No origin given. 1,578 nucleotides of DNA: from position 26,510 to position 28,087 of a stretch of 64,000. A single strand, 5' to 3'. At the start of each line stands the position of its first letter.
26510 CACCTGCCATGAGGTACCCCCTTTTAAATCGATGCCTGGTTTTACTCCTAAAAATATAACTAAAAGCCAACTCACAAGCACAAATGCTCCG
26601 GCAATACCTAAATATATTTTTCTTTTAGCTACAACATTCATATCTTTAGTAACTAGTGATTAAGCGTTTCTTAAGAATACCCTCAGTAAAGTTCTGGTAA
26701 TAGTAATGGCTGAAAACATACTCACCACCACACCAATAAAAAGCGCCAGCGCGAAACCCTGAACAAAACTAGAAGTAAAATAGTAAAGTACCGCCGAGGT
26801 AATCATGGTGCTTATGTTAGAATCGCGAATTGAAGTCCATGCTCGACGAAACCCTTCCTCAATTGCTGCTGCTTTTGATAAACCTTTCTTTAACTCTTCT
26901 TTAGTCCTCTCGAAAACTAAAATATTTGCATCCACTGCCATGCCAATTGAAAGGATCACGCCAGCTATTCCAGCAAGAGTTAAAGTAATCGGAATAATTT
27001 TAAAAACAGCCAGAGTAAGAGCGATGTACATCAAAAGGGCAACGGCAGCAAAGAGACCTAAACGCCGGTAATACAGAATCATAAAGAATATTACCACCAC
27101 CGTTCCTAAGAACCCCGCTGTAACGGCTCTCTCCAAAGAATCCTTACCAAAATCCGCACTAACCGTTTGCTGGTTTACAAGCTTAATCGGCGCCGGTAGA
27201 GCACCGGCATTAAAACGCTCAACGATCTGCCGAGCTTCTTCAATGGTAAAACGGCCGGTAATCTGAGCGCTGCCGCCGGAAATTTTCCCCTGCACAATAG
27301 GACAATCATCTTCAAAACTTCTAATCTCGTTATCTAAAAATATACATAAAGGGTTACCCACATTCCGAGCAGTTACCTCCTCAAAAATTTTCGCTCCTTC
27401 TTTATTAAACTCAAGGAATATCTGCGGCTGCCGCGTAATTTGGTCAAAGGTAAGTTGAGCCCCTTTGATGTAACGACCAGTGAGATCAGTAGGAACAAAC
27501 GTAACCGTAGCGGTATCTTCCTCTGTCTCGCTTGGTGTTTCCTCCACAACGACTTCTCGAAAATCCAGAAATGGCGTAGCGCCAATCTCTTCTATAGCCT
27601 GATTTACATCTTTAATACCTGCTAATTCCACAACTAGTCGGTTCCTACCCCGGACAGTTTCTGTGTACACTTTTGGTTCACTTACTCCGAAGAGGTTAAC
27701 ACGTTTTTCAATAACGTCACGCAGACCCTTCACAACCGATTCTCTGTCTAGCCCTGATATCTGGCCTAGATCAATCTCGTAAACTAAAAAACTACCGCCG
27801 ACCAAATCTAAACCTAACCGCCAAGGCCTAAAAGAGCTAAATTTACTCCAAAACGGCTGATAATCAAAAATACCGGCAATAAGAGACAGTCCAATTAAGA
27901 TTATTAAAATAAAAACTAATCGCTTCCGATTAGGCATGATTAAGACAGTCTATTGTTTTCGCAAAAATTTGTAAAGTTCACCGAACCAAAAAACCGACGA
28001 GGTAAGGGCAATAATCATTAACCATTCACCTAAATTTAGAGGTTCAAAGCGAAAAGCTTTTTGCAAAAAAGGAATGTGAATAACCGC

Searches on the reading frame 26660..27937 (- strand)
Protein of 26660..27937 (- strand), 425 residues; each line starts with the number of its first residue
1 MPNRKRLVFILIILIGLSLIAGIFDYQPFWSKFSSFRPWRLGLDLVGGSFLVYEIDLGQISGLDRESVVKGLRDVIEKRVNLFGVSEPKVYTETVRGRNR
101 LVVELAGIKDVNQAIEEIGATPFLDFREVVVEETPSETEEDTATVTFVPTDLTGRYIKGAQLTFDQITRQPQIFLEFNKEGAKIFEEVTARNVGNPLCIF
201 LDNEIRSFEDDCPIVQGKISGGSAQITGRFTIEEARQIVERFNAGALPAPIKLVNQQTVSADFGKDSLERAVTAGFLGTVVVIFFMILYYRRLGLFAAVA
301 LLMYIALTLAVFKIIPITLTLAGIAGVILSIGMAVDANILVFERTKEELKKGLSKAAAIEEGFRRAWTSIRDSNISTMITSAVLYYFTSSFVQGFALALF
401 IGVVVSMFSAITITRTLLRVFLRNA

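Call 61: search_protein_families(library=pfam, proteins=[window:26660-27937:-], max_evalue=0.001)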
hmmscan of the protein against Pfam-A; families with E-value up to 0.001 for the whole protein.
window:26660-27937:- (425 aa): 5 families
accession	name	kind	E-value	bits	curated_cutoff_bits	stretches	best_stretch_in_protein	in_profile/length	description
PF22599.2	SecDF_P1_head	-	2.1e-24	86.1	27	1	150-249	19-114/114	SecDF, P1 head subdomain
PF02355.23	SecD_SecF_C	-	2.6e-17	63.3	20.5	1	251-421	13-186/189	Protein export membrane protein SecD/SecF, C-terminal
PF03176.21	MMPL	-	1.3e-14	54.4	20.5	1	197-418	75-299/333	MMPL family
PF21760.3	SecD_1st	-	1.9e-14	53.3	27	1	72-129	4-58/60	Protein translocase subunit SecDF, P1 domain, N-terminal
PF00873.25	ACR_tran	-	6.9e-11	41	28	1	236-424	300-492/1021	AcrB/AcrD/AcrF family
